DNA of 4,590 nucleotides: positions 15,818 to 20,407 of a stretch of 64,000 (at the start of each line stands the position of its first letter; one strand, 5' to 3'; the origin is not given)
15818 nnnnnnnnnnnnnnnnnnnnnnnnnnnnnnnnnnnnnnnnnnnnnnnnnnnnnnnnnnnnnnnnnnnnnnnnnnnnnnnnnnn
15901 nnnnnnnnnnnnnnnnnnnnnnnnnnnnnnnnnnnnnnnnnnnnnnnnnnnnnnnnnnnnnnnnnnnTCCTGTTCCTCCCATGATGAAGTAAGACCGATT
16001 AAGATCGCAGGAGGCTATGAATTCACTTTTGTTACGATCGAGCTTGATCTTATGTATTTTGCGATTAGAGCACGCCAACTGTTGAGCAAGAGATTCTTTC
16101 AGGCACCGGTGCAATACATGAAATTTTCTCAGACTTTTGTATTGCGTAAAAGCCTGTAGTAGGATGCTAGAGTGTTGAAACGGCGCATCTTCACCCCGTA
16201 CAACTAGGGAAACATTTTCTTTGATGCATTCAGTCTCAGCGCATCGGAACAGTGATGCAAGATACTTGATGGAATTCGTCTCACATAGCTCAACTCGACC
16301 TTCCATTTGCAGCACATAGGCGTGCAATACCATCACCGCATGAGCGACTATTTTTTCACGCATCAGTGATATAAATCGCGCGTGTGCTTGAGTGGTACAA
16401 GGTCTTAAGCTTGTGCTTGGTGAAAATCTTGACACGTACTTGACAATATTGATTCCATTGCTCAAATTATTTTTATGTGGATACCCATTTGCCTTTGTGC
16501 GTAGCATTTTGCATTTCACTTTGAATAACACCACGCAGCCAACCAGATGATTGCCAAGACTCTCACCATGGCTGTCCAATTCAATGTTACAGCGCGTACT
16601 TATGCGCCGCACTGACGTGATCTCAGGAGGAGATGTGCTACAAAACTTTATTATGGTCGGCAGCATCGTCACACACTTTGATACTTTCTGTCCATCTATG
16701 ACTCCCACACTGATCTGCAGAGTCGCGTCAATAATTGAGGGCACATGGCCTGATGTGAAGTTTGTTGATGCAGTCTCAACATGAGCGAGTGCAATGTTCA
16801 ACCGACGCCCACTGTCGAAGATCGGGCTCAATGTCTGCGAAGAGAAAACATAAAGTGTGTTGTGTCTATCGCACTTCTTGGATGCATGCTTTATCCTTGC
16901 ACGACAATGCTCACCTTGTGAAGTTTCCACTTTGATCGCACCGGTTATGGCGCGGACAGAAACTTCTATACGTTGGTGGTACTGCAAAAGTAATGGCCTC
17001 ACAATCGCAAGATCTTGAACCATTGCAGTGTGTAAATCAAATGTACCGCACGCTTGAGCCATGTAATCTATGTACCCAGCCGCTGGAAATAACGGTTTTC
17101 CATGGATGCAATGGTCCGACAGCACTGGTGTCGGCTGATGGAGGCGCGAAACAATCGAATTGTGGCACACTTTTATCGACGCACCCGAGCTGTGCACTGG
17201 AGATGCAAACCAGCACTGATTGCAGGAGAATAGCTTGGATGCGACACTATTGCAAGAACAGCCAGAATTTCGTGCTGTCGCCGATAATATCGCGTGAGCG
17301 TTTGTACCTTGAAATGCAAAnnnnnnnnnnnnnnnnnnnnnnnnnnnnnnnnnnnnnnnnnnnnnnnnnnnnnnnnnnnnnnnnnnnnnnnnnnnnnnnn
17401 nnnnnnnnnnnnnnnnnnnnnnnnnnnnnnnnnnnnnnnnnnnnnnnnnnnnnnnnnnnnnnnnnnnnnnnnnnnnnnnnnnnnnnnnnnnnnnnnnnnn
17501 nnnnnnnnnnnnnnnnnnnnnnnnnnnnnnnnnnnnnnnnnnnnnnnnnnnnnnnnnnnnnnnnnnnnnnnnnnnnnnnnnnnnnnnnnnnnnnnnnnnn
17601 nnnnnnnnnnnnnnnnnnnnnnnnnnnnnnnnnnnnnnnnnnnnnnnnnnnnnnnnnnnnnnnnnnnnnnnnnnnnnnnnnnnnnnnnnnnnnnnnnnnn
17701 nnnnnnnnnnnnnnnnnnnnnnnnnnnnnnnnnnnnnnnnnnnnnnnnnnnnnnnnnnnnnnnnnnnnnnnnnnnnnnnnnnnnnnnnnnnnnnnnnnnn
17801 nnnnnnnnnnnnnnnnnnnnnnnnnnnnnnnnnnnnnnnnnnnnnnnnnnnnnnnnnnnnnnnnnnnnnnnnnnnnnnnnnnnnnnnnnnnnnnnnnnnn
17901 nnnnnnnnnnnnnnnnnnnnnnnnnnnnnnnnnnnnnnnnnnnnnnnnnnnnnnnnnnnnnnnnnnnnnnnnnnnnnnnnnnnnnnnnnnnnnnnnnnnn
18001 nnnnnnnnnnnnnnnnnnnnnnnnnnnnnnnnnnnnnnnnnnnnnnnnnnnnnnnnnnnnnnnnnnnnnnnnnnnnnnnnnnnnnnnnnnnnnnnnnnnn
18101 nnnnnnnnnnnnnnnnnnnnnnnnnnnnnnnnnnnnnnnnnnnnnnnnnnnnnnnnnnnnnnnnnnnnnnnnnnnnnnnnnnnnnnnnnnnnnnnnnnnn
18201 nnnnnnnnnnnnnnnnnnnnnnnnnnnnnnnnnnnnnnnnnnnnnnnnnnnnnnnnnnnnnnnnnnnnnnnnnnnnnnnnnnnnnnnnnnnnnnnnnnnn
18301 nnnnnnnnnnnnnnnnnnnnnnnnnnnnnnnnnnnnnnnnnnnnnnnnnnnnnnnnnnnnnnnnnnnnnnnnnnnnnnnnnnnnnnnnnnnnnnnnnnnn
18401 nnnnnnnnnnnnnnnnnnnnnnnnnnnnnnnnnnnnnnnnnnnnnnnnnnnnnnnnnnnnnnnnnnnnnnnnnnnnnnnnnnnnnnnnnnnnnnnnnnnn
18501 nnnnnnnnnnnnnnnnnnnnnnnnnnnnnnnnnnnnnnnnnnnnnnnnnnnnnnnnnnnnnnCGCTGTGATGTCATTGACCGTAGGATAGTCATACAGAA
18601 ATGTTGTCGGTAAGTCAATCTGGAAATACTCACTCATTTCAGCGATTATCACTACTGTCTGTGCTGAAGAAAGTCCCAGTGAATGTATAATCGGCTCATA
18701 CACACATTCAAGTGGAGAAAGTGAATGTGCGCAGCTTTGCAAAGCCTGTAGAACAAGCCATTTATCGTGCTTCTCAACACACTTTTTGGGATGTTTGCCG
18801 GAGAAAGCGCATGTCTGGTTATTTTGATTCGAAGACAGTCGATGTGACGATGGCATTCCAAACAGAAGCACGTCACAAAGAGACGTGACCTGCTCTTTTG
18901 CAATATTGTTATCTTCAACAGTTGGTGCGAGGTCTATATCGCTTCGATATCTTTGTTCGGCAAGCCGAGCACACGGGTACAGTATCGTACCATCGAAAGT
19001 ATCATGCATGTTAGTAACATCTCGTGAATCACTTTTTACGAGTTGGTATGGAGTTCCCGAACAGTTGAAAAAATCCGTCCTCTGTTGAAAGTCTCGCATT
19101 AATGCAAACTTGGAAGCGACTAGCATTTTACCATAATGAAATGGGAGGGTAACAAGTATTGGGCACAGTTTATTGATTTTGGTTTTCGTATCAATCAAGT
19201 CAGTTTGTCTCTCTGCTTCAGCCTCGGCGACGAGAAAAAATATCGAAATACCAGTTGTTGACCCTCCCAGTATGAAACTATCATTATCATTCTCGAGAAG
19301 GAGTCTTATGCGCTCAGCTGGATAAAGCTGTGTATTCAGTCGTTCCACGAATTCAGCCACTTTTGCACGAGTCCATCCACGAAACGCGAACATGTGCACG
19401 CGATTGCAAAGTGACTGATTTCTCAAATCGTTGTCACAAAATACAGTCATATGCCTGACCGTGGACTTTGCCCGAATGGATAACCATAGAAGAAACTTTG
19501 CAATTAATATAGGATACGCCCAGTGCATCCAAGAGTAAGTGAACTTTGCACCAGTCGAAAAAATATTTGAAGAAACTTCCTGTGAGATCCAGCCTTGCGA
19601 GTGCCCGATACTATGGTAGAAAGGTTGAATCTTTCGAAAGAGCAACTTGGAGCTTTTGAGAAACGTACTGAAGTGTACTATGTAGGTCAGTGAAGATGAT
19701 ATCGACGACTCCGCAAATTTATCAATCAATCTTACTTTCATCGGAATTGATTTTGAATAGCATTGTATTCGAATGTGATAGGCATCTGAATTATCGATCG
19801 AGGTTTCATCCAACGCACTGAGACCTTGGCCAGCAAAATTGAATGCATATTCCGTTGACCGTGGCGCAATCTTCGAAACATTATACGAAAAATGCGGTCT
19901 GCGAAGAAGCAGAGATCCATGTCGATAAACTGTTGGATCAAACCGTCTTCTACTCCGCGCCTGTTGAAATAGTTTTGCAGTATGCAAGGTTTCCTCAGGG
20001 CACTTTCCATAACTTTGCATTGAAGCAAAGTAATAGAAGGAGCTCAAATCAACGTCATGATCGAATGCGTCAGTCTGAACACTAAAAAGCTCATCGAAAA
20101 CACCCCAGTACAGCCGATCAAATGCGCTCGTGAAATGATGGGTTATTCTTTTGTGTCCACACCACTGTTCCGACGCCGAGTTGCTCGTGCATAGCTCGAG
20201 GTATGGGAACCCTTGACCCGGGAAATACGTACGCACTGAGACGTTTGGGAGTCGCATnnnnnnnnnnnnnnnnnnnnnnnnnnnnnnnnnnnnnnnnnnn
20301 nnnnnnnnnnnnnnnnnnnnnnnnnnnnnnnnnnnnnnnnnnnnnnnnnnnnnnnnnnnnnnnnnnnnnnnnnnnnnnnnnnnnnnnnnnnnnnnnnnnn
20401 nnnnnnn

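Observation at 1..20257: Giant intronless modular PKS built from AT-less KS-KR-ACP modules behind a loading AT-ACP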

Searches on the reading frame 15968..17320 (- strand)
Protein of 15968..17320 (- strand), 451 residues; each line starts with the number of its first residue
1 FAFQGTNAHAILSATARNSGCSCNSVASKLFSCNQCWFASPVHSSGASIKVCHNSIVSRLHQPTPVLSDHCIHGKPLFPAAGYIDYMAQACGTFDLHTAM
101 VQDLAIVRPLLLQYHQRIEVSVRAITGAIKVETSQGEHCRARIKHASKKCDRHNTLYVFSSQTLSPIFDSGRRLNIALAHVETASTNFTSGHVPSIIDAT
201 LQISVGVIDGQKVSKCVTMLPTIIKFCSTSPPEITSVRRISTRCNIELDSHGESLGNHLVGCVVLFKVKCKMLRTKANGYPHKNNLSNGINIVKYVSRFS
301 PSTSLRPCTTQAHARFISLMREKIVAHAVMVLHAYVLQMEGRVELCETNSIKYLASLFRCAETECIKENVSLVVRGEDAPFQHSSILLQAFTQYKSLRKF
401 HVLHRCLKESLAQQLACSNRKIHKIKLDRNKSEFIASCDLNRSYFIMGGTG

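Call 13: search_protein_families(library=pfam, proteins=[window:15968-17320:-], max_evalue=1)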
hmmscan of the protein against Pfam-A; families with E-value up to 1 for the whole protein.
window:15968-17320:- (451 aa): 3 families
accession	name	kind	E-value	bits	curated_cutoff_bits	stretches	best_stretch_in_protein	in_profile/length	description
PF21089.3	PKS_DH_N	-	1.1e-09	38.6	27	1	58-124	20-88/103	Polyketide synthase dehydratase domain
PF13471.12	Transglut_core3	-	0.021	15.1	26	0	281-329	33-79/117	Transglutaminase-like superfamily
PF08953.17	DUF1899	-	0.17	12.2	20.7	1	21-51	27-58/66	Domain of unknown function (DUF1899)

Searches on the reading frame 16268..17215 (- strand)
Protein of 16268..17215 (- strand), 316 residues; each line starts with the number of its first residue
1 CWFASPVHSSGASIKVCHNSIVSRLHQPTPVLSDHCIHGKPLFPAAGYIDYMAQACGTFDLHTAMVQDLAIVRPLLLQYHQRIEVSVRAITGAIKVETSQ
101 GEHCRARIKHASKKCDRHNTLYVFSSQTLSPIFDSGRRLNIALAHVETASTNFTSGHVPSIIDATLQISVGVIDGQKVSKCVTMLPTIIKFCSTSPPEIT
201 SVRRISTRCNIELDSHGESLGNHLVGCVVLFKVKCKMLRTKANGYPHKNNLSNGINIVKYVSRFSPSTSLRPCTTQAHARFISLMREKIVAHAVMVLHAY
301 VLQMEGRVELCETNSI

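Call 76: predict_structure(alignment_id=A3)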
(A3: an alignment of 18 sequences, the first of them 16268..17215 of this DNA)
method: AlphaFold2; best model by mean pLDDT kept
length: 316 residues; sequences in the alignment: 18
mean_pLDDT: 55.5   pTM: 0.49
mean pLDDT of the five models: 55.5, 53.3, 52.5, 52.2, 51.9
residues with pLDDT >= 90: 29; 70-90: 71; 50-70: 40; < 50: 176
segments of 3 or more residues with pLDDT < 50: 1-6, 117-157, 173-182, 184-286, 297-299, 307-316
pLDDT, mean of each block of 10 residues (from residue 1): 48 85 80 81 87 84 85 90 91 94 92 52 35 38 38 48 66 46 44 31 24 31 32 35 44 33 32 40 46 51 51 37
secondary structure, 60 per line:
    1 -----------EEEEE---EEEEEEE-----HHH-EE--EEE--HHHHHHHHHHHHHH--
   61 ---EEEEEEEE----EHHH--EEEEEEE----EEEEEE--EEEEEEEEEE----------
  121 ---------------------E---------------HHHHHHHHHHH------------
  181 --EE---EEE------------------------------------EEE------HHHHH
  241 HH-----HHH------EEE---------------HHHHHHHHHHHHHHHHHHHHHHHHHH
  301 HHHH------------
elements in order: E12-16 E20-26 E40-42 H45-58 E64-71 E82-88 E93-98 E101-110 H158-168 E188-190 E227-229 H236-242 E257-259 H275-304

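Call 78: fold_search(model_id=the predicted structure, library=pdb)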
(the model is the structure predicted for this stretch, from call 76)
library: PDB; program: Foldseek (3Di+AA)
matches with E <= 10: 743; with E <= 0.001: 61
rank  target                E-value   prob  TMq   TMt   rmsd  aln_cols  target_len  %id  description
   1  8zev_A                7.9e-06  1.00  0.24  0.30   4.1       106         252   20  Crystal structure of the dehydratase domain of human fatty acid synthase (released 2025-03-19)
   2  8g7x_A                1.5e-05  1.00  0.24  0.31   4.1       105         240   19  Human fatty acid synthase dehydratase domain (released 2023-06-07)
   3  2vz9_B                2.0e-05  1.00  0.25  0.05  10.4       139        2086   20  Crystal Structure of Mammalian Fatty Acid Synthase in complex with NADP (released 2008-09-09)
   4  8eyi_F                2.6e-05  1.00  0.25  0.07   3.5       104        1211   17  Atomic model of the core modifying region of human fatty acid synthase (released 2023-05-24)
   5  8g7x_B                3.0e-05  1.00  0.24  0.32   4.0       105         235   19  Human fatty acid synthase dehydratase domain (released 2023-06-07)
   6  2vz9_A                3.0e-05  1.00  0.25  0.04   4.6       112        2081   25  Crystal Structure of Mammalian Fatty Acid Synthase in complex with NADP (released 2008-09-09)
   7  6fn6_B                3.5e-05  1.00  0.25  0.08   3.3       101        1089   20  Modifying region (DH-ER-KR) of an insect fatty acid synthase (FAS) (released 2019-03-13)
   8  8zev_B                3.5e-05  1.00  0.25  0.31   4.1       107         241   20  Crystal structure of the dehydratase domain of human fatty acid synthase (released 2025-03-19)
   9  8zev_D                3.5e-05  1.00  0.24  0.31   4.2       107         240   20  Crystal structure of the dehydratase domain of human fatty acid synthase (released 2025-03-19)
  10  8zev_C                3.9e-05  1.00  0.25  0.31   4.1       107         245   20  Crystal structure of the dehydratase domain of human fatty acid synthase (released 2025-03-19)
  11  8eyi_E                3.9e-05  1.00  0.26  0.10   8.0       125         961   16  Atomic model of the core modifying region of human fatty acid synthase (released 2023-05-24)
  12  5bp4_Q                6.2e-05  1.00  0.31  0.17   6.1       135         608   21  Modifying region (DH-ER-KR) of a mycocerosic acid synthase-like (MAS-like) PKS (released 2016-03-09)
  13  5bp3_B                6.6e-05  1.00  0.31  0.34   6.6       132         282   22  Dehydratase domain (DH) of a mycocerosic acid synthase-like (MAS-like) PKS, crystal form 2 (released 2016-03-09)
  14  7tzl_A                7.4e-05  1.00  0.27  0.31   3.4       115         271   18  The DH dehydratase domain of AlnB (released 2023-02-22)
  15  5bp4_R                7.8e-05  1.00  0.31  0.16   6.1       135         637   21  Modifying region (DH-ER-KR) of a mycocerosic acid synthase-like (MAS-like) PKS (released 2016-03-09)
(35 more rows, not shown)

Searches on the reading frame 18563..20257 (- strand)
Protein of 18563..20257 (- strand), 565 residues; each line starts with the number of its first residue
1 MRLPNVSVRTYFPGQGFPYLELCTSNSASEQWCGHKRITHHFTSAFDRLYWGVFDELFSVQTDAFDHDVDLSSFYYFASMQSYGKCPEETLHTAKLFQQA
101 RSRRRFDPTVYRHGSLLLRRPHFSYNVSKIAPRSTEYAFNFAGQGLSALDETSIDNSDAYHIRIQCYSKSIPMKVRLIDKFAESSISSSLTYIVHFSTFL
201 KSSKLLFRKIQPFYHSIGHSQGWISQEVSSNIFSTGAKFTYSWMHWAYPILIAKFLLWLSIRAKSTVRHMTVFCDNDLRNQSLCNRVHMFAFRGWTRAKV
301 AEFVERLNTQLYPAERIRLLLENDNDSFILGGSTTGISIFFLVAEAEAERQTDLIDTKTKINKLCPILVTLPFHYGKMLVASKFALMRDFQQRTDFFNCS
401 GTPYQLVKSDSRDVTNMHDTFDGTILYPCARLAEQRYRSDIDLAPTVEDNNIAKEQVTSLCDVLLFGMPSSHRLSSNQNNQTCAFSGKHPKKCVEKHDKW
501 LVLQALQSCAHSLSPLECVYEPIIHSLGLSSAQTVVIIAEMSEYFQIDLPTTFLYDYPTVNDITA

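Call 13: search_protein_families(library=pfam, proteins=[window:18563-20257:-], max_evalue=1)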
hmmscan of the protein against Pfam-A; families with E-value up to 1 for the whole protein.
window:18563-20257:- (565 aa): 2 families
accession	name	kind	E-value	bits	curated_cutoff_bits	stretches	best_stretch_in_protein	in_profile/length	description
PF00550.31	PP-binding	-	4.2e-06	27.4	20.8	1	525-564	25-64/67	Phosphopantetheine attachment site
PF21659.2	Flavi_E_stem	-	0.074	13.9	27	1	230-272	42-84/95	Flavivirus envelope glycoprotein E, stem/anchor domain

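Call 28: search_solved_structures(query=window:18698-20257:-, max_evalue=10, show_alignments=3)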
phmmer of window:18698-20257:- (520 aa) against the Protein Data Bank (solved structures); distinct sequences matched with E-value up to 10: 10.
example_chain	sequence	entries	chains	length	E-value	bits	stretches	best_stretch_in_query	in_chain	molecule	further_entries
8xa1_A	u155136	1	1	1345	0.54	12.2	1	107-189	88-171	Major capsid protein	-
8x9x_A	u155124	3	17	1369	0.56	12.2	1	107-189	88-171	Major capsid protein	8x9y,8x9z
8xa3_A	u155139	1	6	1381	0.56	12.2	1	107-189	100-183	Major capsid protein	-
4fso_A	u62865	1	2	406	0.57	12.1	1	101-170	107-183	Probable porin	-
8x9w_A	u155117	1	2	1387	0.57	12.1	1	107-189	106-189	Major capsid protein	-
6lgl_A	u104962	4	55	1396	0.58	12.1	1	107-189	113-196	Major capsid protein | ORF40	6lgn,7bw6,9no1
8xa1_C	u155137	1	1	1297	0.86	11.5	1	107-178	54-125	major capsid protein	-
8x9z_E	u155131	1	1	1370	0.93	11.4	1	107-178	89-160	Major capsid protein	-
8x9z_J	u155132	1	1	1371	0.93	11.4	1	107-178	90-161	Major capsid protein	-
5u4w_G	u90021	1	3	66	1.5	10.8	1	231-265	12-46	Protein E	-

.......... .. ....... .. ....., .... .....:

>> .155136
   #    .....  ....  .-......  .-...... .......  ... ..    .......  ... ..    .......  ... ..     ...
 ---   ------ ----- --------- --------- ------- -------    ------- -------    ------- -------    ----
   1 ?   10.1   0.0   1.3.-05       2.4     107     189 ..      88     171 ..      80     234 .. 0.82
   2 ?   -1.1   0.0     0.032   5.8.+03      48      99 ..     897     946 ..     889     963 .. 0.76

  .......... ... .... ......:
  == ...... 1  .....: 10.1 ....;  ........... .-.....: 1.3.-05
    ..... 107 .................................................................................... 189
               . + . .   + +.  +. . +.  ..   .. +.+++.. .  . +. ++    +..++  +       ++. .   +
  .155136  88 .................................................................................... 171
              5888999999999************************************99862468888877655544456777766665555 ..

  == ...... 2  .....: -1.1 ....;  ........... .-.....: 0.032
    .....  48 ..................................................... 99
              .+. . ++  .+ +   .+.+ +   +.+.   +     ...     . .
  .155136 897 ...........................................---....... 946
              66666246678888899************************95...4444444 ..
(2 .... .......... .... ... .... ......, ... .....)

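Call 29: find_homologous_proteins(query=window:18698-20257:-, max_evalue=0.001)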
Query window:18698-20257:-: 6210 candidates shared short words with the query, none scored E <= 0.001.

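Call 37: search_protein_representatives(protein=window:18698-20257:-)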
Query: 520 residues. Proteins with E-value up to 0.001 (for the whole library): 2; up to 1e-10: 1; up to 1e-30: 1. The best 2 are listed.
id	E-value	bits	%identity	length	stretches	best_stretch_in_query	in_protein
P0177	9.7e-78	278.6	40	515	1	10-398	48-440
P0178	9.4e-07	44.5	75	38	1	44-79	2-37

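Call 42: find_encoding_contigs(protein=P0177, flank=10000, max_places=3)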
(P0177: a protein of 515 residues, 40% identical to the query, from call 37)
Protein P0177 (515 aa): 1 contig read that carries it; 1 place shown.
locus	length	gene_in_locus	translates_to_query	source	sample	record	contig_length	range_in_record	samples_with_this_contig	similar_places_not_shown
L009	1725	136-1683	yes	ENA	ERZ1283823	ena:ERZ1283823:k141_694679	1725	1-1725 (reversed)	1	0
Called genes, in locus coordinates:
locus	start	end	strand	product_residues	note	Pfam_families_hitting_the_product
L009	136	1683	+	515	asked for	-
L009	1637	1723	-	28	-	?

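Call 50: search_protein_families(library=pfam, proteins=[P0177], max_evalue=10)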
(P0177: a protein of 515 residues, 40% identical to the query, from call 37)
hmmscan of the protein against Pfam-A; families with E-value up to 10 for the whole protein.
P0177 (515 aa): 0 families

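Call 51: search_protein_families(library=ncbifam, proteins=[P0177, window:18698-20257:-], max_evalue=10)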
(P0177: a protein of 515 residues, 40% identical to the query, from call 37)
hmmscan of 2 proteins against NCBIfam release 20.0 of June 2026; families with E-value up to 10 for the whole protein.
P0177 (515 aa): 1 family
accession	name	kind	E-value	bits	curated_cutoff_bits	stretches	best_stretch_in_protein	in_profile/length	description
NF010303.0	PRK13740.1-4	equivalog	0.061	13.3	232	1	452-488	33-69/131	conjugal transfer relaxosome DNA-bindin protein TraY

window:18698-20257:- (520 aa): 0 families

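Call 57: find_homologous_proteins(query=A2, max_evalue=0.01)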
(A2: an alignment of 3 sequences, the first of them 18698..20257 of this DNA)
Query A2 (3 sequences): 6242 candidates shared short words with the query, none scored E <= 0.01.

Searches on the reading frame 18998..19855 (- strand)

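Call 50: search_protein_families(library=pfam, proteins=[window:18998-19855:-], max_evalue=10)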
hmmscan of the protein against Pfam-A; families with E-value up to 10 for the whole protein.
window:18998-19855:- (286 aa): 1 family
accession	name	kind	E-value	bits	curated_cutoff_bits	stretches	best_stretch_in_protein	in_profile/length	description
PF21659.2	Flavi_E_stem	-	0.034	15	27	1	96-138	42-84/95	Flavivirus envelope glycoprotein E, stem/anchor domain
